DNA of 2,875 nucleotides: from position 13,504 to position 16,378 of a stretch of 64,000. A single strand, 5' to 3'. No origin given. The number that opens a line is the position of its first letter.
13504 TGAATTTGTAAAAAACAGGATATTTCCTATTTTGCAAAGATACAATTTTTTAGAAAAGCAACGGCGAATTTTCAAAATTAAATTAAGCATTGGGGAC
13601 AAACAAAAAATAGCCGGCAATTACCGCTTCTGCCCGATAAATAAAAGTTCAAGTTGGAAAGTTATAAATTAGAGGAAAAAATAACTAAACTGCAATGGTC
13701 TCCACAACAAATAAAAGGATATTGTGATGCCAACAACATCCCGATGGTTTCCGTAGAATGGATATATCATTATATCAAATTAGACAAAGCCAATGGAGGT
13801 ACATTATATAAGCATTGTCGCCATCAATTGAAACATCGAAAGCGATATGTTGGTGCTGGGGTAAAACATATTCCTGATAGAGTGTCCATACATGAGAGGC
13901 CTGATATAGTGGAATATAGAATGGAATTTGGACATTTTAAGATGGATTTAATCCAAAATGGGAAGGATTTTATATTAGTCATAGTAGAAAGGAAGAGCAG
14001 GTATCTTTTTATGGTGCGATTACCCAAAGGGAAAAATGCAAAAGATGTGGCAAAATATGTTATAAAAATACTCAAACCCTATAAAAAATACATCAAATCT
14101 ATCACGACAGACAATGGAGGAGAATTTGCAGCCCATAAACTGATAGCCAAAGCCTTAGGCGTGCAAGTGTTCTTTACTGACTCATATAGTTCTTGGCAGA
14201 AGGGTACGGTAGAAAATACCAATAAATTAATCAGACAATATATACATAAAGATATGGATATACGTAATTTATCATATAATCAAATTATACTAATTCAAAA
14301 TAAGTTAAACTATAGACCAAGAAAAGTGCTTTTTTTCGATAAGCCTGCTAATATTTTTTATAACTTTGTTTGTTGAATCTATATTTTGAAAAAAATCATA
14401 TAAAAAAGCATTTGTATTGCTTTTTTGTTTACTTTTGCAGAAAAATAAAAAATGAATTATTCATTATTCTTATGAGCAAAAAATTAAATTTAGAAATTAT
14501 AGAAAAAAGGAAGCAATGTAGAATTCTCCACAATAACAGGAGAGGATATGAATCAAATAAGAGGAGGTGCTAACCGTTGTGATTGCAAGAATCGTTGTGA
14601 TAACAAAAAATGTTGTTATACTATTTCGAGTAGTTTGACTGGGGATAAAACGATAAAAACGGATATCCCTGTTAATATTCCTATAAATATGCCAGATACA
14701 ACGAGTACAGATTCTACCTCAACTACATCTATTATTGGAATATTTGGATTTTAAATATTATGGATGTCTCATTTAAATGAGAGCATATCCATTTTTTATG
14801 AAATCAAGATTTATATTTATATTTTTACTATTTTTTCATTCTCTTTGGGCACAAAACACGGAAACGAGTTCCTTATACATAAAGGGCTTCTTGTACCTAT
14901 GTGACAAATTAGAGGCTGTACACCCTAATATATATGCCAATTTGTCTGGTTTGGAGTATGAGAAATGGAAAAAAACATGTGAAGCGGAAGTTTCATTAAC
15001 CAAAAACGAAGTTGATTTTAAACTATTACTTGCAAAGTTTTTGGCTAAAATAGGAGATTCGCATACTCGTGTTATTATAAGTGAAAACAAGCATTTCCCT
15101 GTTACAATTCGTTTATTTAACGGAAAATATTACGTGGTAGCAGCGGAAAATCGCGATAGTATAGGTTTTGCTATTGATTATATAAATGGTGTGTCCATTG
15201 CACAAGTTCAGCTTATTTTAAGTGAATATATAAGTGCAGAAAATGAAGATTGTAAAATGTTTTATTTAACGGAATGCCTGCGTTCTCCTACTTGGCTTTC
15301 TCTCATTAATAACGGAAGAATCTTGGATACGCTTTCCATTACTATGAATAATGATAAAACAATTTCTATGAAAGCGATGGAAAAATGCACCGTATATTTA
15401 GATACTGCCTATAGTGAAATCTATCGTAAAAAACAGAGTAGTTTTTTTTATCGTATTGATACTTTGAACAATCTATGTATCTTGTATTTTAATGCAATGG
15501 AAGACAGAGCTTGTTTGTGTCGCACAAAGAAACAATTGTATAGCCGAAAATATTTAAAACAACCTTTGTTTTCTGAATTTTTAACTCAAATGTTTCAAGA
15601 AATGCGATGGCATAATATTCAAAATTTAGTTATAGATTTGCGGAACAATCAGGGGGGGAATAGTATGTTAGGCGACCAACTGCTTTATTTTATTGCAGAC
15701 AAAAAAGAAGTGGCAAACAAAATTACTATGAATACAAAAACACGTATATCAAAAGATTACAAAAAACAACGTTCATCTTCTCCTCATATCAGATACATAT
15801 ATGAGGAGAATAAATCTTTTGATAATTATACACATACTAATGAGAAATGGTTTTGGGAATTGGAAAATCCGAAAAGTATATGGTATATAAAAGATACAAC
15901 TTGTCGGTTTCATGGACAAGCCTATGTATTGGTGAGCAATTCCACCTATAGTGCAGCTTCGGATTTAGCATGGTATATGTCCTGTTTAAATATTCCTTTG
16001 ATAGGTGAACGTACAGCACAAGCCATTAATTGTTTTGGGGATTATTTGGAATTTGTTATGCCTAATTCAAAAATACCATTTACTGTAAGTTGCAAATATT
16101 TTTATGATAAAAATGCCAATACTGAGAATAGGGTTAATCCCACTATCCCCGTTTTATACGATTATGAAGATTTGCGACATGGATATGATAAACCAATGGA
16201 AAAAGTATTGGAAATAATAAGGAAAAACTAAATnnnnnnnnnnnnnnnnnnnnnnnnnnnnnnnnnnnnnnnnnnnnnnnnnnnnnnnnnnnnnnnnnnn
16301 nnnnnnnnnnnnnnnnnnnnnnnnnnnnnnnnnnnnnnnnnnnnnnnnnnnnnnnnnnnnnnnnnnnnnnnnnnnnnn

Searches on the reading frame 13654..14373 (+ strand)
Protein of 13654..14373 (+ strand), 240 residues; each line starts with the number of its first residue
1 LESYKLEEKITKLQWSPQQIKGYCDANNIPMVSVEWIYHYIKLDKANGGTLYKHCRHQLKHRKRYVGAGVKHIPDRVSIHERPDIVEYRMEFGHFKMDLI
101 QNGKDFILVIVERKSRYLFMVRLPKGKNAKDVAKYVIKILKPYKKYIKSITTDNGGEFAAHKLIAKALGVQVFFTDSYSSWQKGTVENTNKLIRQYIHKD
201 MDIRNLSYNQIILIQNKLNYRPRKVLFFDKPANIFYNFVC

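Call 6: search_protein_families(library=ncbifam, max_evalue=1, proteins=[window:13654-14373:+])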
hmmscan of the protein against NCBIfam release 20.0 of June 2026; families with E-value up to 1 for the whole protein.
window:13654-14373:+ (240 aa): 5 families
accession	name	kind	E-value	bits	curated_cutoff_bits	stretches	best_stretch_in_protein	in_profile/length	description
NF033563.0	transpos_IS30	equivalog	1.4e-68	231.6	80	1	8-224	47-267/267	IS30 family transposase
NF033577.2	transpos_IS481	equivalog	2.5e-12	46.9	224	1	14-197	76-243/284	IS481 family transposase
NF033516.0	transpos_IS3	equivalog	0.0014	18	160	1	108-205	236-336/369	IS3 family transposase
NF033546.1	transpos_IS21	equivalog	0.0054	16.3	160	1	164-203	208-249/294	IS21 family transposase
NF033545.0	transpos_IS630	equivalog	0.07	12.6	100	1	118-182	195-262/299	IS630 family transposase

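Call 7: search_protein_families(library=pfam, max_evalue=1, proteins=[window:13654-14373:+])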
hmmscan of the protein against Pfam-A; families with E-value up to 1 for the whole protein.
window:13654-14373:+ (240 aa): 2 families
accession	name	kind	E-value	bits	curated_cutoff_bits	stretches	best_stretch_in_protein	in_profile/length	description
PF00665.32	rve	-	1.4e-09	38.6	32.6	1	103-179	22-101/102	Integrase core domain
PF08236.17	SRI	-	0.12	13.2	23.5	1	130-199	2-71/78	SRI (Set2 Rpb1 interacting) domain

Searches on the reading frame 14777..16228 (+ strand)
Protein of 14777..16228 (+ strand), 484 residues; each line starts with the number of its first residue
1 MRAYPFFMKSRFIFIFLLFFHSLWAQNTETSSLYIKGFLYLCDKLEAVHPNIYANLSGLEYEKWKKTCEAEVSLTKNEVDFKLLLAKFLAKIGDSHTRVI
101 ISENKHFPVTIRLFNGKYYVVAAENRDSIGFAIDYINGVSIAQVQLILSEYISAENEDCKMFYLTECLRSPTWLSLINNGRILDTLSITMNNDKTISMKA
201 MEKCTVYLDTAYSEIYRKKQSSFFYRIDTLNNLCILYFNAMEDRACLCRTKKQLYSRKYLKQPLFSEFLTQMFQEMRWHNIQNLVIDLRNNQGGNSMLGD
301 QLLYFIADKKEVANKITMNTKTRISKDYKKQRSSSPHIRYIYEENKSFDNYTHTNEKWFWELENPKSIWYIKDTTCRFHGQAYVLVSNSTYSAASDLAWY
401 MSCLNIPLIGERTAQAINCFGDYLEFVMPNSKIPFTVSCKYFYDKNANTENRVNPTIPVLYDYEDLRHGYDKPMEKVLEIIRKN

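Call 6: search_protein_families(library=ncbifam, max_evalue=1, proteins=[window:14777-16228:+])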
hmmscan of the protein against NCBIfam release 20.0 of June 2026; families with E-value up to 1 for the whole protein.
window:14777-16228:+ (484 aa): 3 families
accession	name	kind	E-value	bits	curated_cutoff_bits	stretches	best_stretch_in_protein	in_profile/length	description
NF058627.1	S41_Gfo1087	equivalog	0.00026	20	455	1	265-325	236-298/489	GFO_1087 family putative carboxy terminal peptidase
TIGR00225.1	prc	subfamily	0.0044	16.1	218.6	1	268-333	168-233/335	C-terminal processing peptidase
NF045591.1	Cterm_S41_CtpZ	exception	0.047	12.4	525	1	269-298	230-259/403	carboxyl-terminal processing protease CtpZ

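Call 7: search_protein_families(library=pfam, max_evalue=1, proteins=[window:14777-16228:+])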
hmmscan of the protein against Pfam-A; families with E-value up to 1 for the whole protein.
window:14777-16228:+ (484 aa): 2 families
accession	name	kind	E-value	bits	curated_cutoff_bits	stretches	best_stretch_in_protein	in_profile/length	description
PF03572.23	Peptidase_S41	-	8e-14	52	24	1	266-458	15-164/165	Peptidase family S41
PF03981.17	Ubiq_cyt_C_chap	-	0.21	12.1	21.5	1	246-286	23-63/140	Ubiquinol-cytochrome C chaperone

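Call 16: find_homologous_proteins(query=window:14777-16228:+, max_evalue=0.00001)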
Query window:14777-16228:+ (484 aa): 14 proteins with E <= 0.00001 among 2523 candidates.
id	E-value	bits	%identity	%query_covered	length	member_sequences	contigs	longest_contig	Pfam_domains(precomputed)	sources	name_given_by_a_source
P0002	8.6e-298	1006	92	99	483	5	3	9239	PF03572.24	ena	-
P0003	8.0e-181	620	59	95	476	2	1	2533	PF03572.24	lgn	-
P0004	3.5e-170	585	57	95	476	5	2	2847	PF03572.24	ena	-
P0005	3.0e-23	101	27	92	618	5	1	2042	PF03572.24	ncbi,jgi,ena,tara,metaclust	tara:strand:+ start:146 stop:2002 length:1857 start_codon:yes stop_codon:yes gene_type:complete|meta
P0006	3.6e-21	94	25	92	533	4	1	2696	PF03572.24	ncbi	-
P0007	2.9e-20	91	26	94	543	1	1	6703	PF03572.24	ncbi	-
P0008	7.6e-19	86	26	92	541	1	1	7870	PF03572.24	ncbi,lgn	-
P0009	2.7e-17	81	26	84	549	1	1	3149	PF03572.24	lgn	-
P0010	6.2e-12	63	25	63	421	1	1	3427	PF03572.24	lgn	-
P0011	5.8e-10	57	26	60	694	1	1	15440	PF03572.24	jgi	-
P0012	4.3e-7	47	22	98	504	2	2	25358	PF03572.24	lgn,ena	-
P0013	6.8e-7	47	23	91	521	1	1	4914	PF03572.24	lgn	-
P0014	2.8e-6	45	23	90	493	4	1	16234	PF03572.24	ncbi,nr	ncbi:MAG: S41 family peptidase [Sediminibacterium sp.]|nr:S41 family peptidase [Sediminibacterium sp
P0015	6.4e-6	43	27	40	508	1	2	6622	PF03572.24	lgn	-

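Call 17: find_encoding_contigs(protein=P0002, flank=8000, max_places=6)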
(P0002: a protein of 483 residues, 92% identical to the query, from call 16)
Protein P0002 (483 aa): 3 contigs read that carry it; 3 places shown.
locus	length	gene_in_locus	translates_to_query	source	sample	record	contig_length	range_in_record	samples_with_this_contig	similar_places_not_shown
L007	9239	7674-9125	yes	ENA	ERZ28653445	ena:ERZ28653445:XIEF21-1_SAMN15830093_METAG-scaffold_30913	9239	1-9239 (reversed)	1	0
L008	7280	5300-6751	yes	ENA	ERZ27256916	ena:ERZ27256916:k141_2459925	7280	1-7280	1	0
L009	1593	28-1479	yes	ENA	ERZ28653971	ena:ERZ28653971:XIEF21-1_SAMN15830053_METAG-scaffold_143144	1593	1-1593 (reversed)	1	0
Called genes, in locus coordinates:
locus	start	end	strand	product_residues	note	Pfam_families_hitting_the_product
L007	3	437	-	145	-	?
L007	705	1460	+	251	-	-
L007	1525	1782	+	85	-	-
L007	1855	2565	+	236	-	PF20772:TACO1_YebC_N, PF01709:Transcrip_reg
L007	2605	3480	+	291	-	PF12833:HTH_18, PF00165:HTH_AraC (weak)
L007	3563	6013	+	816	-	PF13620:CarboxypepD_reg, PF13715:CarbopepD_reg_2, PF00593:TonB_dep_Rec_b-barrel, PF14905:OMP_b-brl_3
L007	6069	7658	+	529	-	PF03572:Peptidase_S41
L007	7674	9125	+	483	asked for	PF03572:Peptidase_S41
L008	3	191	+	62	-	PF01709:Transcrip_reg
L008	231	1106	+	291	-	PF12833:HTH_18, PF00165:HTH_AraC (weak)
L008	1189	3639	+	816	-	PF13620:CarboxypepD_reg, PF13715:CarbopepD_reg_2, PF00593:TonB_dep_Rec_b-barrel, PF14905:OMP_b-brl_3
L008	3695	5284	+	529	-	PF03572:Peptidase_S41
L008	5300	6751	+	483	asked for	PF03572:Peptidase_S41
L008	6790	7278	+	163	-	?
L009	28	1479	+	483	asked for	PF03572:Peptidase_S41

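Call 18: find_encoding_contigs(protein=P0003, flank=8000, max_places=6)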
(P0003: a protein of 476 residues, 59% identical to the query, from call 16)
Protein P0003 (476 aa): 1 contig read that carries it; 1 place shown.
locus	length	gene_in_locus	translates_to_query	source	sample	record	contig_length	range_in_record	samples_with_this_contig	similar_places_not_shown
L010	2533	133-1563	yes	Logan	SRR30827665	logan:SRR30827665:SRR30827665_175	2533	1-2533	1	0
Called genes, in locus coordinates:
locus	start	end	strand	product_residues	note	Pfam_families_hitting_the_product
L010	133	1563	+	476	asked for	PF03572:Peptidase_S41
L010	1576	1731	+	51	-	-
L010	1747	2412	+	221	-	-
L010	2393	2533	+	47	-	?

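Call 19: find_encoding_contigs(protein=P0004, flank=8000, max_places=6)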
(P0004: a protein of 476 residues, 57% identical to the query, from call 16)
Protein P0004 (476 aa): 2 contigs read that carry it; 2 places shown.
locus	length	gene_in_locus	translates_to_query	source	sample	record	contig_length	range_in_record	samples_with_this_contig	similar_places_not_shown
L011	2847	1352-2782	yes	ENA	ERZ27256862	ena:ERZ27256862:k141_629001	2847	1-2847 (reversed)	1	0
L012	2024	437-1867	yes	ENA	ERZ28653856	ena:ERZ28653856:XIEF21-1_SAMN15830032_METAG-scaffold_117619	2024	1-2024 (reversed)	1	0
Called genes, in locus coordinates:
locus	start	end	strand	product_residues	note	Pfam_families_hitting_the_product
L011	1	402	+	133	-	?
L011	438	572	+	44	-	-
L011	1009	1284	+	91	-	-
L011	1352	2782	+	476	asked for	PF03572:Peptidase_S41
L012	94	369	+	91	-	-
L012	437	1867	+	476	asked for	PF03572:Peptidase_S41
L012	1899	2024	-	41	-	?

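Call 28: find_related_loci(query=A2, collection=genome_contigs, flank=10000)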
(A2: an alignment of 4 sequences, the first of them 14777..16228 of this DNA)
Query A2 (484 aa) in genome_contigs; peptide patterns used: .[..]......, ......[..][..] (x = any residue, [..] = any of these).
76 stretches matched a pattern; 2 encode a relative of the query (tblastn E <= 1e-3); 2 distinct loci.
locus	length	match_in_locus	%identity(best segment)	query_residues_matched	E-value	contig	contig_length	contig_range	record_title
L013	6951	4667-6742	92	5-481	0e+0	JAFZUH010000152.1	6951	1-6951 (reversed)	MAG: Bacteroidales bacterium isolate RGIG8104 Water_buffalos_Rumen-3__c947698, whole genome shotgun sequence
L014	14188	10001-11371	58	25-484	1e-175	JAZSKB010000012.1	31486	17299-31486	MAG: Bacteroidales bacterium isolate T1900044563_TS20190029.MAGScoT_cleanbin_000002 SGB_374_k141_849689, whole genome sh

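Call 30: find_related_loci(query=A2, collection=metagenome_contigs, flank=7000)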
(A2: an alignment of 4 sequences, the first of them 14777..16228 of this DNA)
Query A2 (484 aa) in metagenome_contigs; peptide patterns used: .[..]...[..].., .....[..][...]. (x = any residue, [..] = any of these).
508 stretches matched a pattern; 1 encode a relative of the query (tblastn E <= 1e-3); 1 distinct loci.
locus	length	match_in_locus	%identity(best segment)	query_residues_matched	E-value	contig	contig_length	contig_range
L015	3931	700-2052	59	25-478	0e+0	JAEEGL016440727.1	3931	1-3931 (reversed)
